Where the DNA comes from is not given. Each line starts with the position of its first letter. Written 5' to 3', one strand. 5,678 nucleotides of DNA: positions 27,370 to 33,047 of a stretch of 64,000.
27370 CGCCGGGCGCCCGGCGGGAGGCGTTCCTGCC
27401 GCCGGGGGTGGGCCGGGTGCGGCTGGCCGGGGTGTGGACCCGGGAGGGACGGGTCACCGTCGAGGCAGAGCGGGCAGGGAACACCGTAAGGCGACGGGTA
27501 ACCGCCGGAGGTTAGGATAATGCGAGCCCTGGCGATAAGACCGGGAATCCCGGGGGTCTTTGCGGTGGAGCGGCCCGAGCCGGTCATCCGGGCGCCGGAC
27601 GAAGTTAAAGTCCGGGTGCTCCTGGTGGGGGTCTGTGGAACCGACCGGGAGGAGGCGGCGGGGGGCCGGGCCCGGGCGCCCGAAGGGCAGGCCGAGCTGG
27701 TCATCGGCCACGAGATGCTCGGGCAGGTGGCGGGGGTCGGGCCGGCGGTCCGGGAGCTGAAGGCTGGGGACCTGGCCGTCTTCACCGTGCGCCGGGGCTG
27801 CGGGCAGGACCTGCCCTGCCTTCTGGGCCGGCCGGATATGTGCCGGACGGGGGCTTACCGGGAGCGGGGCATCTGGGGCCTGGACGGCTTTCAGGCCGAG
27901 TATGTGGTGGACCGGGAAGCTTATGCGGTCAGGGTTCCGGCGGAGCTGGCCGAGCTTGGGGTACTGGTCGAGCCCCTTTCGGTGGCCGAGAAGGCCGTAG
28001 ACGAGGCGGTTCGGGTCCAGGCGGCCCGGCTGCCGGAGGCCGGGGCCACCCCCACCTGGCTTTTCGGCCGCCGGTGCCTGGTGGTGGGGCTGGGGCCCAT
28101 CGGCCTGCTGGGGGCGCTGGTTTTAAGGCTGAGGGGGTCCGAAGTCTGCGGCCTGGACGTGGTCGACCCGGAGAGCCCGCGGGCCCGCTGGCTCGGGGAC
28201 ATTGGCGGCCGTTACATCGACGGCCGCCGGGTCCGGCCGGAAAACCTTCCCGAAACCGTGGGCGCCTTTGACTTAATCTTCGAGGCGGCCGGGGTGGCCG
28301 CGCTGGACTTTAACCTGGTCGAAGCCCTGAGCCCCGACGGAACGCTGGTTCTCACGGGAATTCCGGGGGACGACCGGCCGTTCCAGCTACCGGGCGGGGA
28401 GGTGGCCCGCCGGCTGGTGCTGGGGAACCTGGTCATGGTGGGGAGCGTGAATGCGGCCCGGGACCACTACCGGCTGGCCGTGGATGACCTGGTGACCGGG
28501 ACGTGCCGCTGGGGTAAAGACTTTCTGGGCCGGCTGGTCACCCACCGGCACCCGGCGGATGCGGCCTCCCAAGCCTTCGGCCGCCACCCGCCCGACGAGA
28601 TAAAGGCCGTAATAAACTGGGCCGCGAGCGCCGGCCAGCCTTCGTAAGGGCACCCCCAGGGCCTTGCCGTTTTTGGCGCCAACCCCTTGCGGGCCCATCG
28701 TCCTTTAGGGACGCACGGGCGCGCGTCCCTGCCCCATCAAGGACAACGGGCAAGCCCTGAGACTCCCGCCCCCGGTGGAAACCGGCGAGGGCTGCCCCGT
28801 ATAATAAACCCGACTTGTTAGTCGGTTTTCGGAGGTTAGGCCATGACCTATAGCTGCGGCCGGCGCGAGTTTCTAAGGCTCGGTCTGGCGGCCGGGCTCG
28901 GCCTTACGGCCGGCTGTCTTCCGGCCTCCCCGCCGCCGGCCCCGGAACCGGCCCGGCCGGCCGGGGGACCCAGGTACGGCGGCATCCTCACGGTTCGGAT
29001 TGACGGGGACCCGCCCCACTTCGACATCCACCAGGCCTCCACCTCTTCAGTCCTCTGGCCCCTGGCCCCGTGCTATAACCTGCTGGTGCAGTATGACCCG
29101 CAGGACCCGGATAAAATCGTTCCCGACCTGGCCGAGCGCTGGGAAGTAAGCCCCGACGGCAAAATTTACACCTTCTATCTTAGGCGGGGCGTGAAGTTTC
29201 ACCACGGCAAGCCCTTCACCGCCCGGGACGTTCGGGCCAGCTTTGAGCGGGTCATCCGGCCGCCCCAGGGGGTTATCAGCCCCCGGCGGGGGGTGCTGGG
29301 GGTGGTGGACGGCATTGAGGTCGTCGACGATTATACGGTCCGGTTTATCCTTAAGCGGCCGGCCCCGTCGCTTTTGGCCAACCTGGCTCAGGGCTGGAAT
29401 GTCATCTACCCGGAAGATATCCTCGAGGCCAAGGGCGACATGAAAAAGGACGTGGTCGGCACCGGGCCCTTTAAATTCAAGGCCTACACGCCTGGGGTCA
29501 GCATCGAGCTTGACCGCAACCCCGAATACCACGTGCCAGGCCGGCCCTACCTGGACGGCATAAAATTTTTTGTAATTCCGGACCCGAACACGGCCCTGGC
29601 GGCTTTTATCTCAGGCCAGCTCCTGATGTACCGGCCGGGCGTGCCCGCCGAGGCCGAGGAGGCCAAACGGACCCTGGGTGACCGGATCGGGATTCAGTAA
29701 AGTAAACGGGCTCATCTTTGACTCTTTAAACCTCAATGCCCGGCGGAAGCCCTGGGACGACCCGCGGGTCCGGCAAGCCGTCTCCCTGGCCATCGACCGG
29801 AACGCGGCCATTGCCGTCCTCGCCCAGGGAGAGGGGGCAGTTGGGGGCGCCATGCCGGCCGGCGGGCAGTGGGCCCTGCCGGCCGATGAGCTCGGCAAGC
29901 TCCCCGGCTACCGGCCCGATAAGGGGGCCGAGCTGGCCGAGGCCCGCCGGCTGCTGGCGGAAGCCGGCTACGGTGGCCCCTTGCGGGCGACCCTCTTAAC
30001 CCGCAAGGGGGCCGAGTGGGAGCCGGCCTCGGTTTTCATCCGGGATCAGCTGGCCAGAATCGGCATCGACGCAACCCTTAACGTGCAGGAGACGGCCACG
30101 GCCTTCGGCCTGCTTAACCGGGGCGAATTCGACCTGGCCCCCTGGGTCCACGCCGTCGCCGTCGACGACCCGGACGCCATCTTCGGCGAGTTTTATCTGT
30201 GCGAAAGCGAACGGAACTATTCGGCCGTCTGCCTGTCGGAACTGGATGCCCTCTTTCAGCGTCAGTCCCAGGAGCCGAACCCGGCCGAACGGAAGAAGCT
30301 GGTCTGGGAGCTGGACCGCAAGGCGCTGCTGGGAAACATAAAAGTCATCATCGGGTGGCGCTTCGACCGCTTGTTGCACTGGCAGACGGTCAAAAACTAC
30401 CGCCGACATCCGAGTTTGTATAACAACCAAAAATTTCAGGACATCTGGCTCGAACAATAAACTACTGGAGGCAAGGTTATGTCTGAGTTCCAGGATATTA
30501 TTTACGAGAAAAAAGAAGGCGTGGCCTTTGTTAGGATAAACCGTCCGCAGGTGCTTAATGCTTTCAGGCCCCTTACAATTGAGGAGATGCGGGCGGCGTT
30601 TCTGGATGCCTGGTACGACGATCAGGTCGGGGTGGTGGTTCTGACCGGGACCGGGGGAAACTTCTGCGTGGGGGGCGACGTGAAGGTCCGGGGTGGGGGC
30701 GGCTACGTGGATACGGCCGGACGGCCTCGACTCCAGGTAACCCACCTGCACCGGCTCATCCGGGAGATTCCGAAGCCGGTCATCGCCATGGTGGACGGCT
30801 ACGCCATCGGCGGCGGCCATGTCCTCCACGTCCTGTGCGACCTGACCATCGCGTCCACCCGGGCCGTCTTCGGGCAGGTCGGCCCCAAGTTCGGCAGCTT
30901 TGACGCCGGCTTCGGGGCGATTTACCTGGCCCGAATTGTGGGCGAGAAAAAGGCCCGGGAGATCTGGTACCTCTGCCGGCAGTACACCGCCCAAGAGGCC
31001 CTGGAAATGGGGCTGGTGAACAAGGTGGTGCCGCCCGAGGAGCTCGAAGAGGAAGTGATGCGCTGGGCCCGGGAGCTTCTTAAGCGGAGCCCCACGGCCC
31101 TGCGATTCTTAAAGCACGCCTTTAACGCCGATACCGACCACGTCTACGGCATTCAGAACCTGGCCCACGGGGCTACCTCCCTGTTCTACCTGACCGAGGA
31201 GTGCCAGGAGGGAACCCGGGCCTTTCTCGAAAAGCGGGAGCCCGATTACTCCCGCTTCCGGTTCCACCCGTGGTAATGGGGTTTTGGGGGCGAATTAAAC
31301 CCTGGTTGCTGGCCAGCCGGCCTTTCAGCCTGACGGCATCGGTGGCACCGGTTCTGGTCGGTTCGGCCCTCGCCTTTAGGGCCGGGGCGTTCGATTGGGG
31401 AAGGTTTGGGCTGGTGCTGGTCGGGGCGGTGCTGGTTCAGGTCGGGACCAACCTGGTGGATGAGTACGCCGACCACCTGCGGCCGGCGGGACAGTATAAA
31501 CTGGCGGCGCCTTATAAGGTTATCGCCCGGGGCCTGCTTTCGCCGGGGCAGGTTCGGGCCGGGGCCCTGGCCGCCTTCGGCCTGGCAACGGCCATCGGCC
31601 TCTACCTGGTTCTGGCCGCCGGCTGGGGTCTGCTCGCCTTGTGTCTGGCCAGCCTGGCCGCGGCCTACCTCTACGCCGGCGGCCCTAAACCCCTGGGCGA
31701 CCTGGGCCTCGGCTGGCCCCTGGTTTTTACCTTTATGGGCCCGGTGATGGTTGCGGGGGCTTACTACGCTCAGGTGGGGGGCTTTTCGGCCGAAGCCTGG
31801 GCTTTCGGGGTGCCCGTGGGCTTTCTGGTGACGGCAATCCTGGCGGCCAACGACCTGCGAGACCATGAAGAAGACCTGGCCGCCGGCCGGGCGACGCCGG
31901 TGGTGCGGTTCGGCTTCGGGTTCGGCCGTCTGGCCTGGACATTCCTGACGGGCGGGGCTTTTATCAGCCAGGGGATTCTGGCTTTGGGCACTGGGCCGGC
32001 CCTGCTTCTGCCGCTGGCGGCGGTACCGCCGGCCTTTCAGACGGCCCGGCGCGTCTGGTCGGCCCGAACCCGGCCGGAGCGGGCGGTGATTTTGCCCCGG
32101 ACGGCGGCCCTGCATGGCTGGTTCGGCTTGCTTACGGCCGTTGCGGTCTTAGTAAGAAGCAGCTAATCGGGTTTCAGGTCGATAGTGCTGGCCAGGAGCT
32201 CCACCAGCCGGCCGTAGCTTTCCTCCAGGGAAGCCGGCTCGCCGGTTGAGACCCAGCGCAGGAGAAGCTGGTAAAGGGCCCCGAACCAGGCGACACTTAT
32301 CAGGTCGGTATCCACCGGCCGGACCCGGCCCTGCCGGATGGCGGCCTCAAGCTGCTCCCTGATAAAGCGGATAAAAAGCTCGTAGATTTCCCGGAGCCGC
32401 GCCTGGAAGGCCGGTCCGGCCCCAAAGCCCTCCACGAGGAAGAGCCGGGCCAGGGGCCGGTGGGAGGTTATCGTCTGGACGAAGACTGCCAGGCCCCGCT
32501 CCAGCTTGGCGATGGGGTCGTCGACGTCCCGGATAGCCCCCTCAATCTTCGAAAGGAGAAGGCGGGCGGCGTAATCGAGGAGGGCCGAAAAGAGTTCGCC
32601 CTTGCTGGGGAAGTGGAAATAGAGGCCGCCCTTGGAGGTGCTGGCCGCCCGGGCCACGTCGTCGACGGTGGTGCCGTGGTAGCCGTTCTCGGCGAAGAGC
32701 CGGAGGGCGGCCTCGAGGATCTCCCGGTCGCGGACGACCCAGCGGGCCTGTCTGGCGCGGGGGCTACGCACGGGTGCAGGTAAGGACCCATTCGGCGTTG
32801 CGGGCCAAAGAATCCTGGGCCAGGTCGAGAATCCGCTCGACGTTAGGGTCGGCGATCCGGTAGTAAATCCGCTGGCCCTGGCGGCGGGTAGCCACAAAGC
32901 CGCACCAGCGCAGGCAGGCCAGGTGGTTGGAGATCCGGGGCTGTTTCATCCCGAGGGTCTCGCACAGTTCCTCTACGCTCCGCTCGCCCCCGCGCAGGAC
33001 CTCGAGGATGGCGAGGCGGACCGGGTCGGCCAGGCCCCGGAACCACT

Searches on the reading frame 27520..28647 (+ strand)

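Call 79: search_protein_families(library=pfam, proteins=[window:27520-28647:+], max_evalue=0.001)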
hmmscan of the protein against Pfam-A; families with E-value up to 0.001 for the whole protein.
window:27520-28647:+ (375 aa): 3 families
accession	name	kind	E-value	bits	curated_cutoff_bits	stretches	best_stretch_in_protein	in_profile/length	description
PF16912.11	Glu_dehyd_C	-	3.2e-45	154.6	34.9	1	144-366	1-210/211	Glucose dehydrogenase C-terminus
PF08240.17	ADH_N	-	1.2e-18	67.7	23.5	1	26-140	2-103/104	Alcohol dehydrogenase GroES-like domain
PF00107.32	ADH_zinc_N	-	4.5e-06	27.1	31.8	1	193-322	1-125/129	Zinc-binding dehydrogenase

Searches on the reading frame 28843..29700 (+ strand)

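Call 79: search_protein_families(library=pfam, proteins=[window:28843-29700:+], max_evalue=0.001)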
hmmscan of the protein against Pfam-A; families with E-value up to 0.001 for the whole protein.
window:28843-29700:+ (285 aa): 1 family
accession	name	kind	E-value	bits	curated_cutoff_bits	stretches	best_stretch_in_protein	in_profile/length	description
PF00496.27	SBP_bac_5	-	1.3e-54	186.1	32.4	1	91-272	1-184/368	Bacterial extracellular solute-binding proteins, family 5 Middle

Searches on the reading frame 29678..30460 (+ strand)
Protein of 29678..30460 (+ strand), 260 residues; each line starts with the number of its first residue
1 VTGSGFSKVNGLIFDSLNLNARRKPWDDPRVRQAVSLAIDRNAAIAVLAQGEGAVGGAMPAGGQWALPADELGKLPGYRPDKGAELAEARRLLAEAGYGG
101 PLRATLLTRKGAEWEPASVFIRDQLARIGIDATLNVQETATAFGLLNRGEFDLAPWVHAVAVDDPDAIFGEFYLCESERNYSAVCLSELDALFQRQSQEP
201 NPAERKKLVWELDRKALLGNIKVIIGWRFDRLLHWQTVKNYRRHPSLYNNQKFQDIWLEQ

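Call 79: search_protein_families(library=pfam, proteins=[window:29678-30460:+], max_evalue=0.001)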
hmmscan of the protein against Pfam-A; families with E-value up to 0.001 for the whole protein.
window:29678-30460:+ (260 aa): 1 family
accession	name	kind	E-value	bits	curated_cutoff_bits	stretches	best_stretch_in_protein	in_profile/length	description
PF00496.27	SBP_bac_5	-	2.3e-25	89.9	32.4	1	9-176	196-364/368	Bacterial extracellular solute-binding proteins, family 5 Middle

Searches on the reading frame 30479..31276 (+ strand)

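Call 79: search_protein_families(library=pfam, proteins=[window:30479-31276:+], max_evalue=0.001)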
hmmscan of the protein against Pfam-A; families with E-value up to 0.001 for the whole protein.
window:30479-31276:+ (265 aa): 2 families
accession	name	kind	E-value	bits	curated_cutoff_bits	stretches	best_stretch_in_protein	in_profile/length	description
PF00378.25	ECH_1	-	1.8e-71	240.9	27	1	10-258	1-249/251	Enoyl-CoA hydratase/isomerase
PF16113.10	ECH_2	-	1.8e-20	74.1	27.2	1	16-191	2-179/335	Enoyl-CoA hydratase/isomerase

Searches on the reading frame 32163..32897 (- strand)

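Call 79: search_protein_families(library=pfam, proteins=[window:32163-32897:-], max_evalue=0.001)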
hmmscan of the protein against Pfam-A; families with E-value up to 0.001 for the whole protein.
window:32163-32897:- (244 aa): 3 families
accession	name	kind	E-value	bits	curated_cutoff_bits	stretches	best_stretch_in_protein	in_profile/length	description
PF00440.29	TetR_N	-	4.3e-20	71.7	24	1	60-106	1-47/47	Bacterial regulatory proteins, tetR family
PF17932.6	TetR_C_24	-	7e-07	29.9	26.4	1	126-232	2-107/114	Tetracyclin repressor-like, C-terminal domain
PF21351.2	TetR_C_41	-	8.4e-05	23.3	27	1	174-235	43-105/108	Tetracyclin repressor-like, C-terminal domain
